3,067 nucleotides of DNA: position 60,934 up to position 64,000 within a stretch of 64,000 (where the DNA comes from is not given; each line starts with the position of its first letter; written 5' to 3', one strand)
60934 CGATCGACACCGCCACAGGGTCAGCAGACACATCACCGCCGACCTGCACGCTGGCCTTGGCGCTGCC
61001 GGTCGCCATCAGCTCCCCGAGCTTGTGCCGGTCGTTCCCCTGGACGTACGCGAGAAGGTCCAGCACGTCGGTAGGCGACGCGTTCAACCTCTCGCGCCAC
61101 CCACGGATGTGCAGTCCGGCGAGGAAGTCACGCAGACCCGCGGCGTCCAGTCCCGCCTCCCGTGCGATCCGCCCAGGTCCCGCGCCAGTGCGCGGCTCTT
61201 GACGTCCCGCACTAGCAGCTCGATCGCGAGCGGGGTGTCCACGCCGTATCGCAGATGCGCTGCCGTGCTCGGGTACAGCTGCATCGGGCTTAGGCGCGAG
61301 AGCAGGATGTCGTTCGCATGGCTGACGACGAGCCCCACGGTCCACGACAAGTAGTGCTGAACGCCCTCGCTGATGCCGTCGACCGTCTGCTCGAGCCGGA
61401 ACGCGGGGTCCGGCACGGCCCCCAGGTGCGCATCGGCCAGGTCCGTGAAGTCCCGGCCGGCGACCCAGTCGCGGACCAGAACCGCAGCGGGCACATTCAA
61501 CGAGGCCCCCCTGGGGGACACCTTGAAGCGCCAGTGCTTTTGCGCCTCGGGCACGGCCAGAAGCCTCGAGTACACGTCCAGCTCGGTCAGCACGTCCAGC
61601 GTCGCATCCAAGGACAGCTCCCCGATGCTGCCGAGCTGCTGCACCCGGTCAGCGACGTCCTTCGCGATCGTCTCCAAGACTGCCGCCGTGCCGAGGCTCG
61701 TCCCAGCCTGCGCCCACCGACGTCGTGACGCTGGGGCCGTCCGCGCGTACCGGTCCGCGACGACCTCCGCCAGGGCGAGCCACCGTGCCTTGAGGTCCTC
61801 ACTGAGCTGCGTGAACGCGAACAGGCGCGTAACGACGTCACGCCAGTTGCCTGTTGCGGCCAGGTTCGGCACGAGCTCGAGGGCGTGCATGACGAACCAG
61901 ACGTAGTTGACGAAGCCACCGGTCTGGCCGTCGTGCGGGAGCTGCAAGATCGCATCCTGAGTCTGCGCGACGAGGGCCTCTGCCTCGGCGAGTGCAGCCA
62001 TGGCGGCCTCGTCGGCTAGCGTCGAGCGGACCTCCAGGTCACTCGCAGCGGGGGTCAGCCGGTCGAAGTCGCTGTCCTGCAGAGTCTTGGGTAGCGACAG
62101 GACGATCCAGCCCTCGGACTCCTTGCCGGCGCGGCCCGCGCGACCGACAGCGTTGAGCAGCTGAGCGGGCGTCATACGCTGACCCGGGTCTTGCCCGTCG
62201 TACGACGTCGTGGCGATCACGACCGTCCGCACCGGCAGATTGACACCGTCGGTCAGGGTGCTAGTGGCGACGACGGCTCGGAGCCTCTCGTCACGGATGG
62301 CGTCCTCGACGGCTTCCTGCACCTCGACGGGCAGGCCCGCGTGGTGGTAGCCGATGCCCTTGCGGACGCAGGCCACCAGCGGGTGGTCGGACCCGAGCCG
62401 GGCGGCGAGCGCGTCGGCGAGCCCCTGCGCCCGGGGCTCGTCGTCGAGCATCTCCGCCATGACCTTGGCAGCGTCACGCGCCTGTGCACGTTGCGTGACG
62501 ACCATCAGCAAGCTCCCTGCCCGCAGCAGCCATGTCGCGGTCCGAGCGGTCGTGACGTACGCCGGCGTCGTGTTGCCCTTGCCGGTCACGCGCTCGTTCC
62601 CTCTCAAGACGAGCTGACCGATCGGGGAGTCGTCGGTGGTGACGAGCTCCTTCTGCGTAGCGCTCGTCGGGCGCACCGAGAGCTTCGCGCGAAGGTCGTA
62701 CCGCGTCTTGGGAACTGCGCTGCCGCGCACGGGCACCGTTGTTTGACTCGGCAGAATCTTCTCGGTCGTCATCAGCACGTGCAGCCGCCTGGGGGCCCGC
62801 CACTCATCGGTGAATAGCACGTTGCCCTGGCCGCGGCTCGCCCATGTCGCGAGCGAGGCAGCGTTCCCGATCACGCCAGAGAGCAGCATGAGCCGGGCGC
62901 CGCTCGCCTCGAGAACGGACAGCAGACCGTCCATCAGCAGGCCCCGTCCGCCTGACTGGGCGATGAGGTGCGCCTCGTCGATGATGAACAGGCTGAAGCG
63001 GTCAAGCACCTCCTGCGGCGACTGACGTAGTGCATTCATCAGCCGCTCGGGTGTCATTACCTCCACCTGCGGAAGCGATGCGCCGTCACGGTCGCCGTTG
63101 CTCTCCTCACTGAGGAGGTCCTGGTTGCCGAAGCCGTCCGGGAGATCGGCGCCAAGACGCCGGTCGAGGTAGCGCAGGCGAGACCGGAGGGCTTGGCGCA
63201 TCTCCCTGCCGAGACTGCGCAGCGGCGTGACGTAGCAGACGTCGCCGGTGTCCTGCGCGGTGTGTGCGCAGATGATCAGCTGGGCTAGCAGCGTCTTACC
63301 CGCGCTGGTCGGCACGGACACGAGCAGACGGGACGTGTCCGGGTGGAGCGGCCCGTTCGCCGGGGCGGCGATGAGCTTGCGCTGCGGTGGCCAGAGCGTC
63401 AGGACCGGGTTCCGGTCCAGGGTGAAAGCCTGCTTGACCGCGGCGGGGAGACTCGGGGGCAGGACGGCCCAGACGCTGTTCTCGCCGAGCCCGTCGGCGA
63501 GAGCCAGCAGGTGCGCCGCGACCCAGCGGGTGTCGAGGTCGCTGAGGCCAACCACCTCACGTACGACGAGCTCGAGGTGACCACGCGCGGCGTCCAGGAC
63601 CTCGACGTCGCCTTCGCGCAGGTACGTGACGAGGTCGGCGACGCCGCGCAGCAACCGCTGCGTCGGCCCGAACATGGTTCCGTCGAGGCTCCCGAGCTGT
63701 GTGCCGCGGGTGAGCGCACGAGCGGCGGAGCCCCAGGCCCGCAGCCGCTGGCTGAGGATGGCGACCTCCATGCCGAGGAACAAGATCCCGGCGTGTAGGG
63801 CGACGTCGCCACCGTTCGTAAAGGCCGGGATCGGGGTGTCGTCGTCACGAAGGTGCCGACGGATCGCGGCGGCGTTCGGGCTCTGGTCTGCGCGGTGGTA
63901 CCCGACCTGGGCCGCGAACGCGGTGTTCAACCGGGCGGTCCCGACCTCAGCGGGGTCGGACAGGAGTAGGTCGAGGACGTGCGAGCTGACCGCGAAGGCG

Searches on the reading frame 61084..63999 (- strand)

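Call 93: search_protein_families(library=padloc, proteins=[window:61084-63999:-], max_evalue=0.001)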
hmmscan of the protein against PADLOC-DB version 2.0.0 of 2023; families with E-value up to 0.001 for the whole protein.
window:61084-63999:- (971 aa): 33 families (the best 25 are shown)
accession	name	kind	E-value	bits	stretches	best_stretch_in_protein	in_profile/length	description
PDLC04531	PDC-M23B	-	2.6e-68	229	1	123-945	212-1009/1060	-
PDLC00194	HamB1|HamB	-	3.2e-55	185.5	1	122-937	144-940/995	DEAD-box helicase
PDLC00192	HamB1|HamB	-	7.2e-52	174.2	2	118-410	180-467/1104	DEAD-box helicase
PDLC00188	HamB1|HamB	-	5.6e-48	161.7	2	523-639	548-660/1037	DEAD-box helicase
PDLC00174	HamB1|HamB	-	9.5e-42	140.9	1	113-662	203-735/1163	DEAD-box helicase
PDLC00187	HamB1|HamB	-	4.7e-39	132.3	2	487-634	370-517/851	DEAD-box helicase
PDLC00186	HamB1|HamB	-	1.6e-36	123.6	2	493-633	388-530/864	DEAD-box helicase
PDLC00178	HamB1|HamB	-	7.7e-35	118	2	520-643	546-665/830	DEAD-box helicase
PDLC04530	PDC-M23B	-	4.3e-34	115.7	1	195-858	59-697/828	-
PDLC00200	HamB2|HamB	-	3.5e-33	112.6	2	494-638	389-534/865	DEAD-box helicase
PDLC00190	HamB1|HamB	-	8.7e-31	105.1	2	506-636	388-516/866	DEAD-box helicase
PDLC00176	HamB1|HamB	-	5.1e-26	89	2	512-633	389-509/845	DEAD-box helicase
PDLC00199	HamB2|HamB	-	5.2e-26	88.9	2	524-635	411-518/841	DEAD-box helicase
PDLC00185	HamB1|HamB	-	5.6e-26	88.6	2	508-626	394-516/871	DEAD-box helicase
PDLC04532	PDC-M23B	-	1.4e-25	87.5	2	528-635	618-725/817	-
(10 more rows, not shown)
